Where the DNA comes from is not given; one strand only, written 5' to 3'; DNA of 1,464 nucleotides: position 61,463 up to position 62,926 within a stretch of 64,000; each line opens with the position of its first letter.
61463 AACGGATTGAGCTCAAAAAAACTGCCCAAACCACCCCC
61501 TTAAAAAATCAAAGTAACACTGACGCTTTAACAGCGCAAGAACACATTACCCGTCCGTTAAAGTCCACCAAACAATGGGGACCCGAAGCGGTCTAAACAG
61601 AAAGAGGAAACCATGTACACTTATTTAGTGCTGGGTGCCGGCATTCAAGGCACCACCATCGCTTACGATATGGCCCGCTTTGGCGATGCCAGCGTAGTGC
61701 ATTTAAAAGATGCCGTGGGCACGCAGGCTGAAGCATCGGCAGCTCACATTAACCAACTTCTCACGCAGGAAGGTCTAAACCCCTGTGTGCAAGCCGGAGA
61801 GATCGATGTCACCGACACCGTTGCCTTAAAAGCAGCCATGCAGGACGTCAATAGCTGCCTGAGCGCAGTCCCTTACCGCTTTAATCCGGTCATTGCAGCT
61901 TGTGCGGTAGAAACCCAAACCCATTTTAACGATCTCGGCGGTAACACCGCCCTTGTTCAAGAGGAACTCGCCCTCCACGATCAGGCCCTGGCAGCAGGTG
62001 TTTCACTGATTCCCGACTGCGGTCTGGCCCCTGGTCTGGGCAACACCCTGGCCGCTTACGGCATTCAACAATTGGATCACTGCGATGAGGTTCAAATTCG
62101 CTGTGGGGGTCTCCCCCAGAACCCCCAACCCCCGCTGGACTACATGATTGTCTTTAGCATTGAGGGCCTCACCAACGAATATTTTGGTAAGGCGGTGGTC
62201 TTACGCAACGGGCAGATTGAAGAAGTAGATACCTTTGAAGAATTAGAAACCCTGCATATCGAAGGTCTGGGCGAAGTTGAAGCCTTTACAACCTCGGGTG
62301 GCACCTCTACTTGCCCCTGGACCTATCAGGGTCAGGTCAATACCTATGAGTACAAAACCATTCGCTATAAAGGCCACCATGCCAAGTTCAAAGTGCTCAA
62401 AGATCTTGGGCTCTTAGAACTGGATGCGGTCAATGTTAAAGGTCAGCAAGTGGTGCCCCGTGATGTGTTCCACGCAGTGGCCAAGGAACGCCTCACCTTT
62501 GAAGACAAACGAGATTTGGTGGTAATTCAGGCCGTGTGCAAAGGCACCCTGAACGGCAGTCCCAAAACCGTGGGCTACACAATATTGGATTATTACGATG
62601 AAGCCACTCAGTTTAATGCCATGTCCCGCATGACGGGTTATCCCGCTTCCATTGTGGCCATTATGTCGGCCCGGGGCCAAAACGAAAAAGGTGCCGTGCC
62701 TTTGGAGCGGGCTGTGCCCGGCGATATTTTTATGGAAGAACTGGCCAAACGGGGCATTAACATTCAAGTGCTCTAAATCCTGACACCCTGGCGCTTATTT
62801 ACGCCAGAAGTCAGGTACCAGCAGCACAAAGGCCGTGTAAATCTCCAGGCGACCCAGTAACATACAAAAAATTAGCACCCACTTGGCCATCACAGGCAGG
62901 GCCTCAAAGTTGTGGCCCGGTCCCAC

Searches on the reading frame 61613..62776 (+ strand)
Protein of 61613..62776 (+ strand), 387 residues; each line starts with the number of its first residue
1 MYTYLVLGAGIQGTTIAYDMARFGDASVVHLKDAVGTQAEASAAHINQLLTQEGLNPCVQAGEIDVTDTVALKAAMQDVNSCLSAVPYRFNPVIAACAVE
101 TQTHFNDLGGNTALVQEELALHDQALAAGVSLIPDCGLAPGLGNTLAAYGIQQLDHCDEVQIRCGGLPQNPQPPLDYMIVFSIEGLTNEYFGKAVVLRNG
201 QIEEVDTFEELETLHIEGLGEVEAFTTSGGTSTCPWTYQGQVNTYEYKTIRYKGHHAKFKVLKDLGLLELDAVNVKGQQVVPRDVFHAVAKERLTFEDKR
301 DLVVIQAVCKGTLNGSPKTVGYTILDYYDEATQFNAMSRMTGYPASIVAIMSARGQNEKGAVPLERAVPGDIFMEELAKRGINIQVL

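Call 3: search_protein_families(library=pfam, proteins=[window:61613-62776:+], max_evalue=0.01)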
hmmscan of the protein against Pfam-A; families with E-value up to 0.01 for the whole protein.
window:61613-62776:+ (387 aa): 3 families
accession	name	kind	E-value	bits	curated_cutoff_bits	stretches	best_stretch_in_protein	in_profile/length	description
PF16653.10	Sacchrp_dh_C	-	1.3e-41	143.9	31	1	137-382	1-265/265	Saccharopine dehydrogenase C-terminal domain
PF03435.24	Sacchrp_dh_NADP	-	2.9e-11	44.2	25.1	1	5-132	2-128/129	Saccharopine dehydrogenase NADP binding domain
PF22039.1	HUTI_composite_bact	-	0.0051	16.8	25.5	0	194-215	2-23/26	Imidazolonepropionase-like composite domain, bacteria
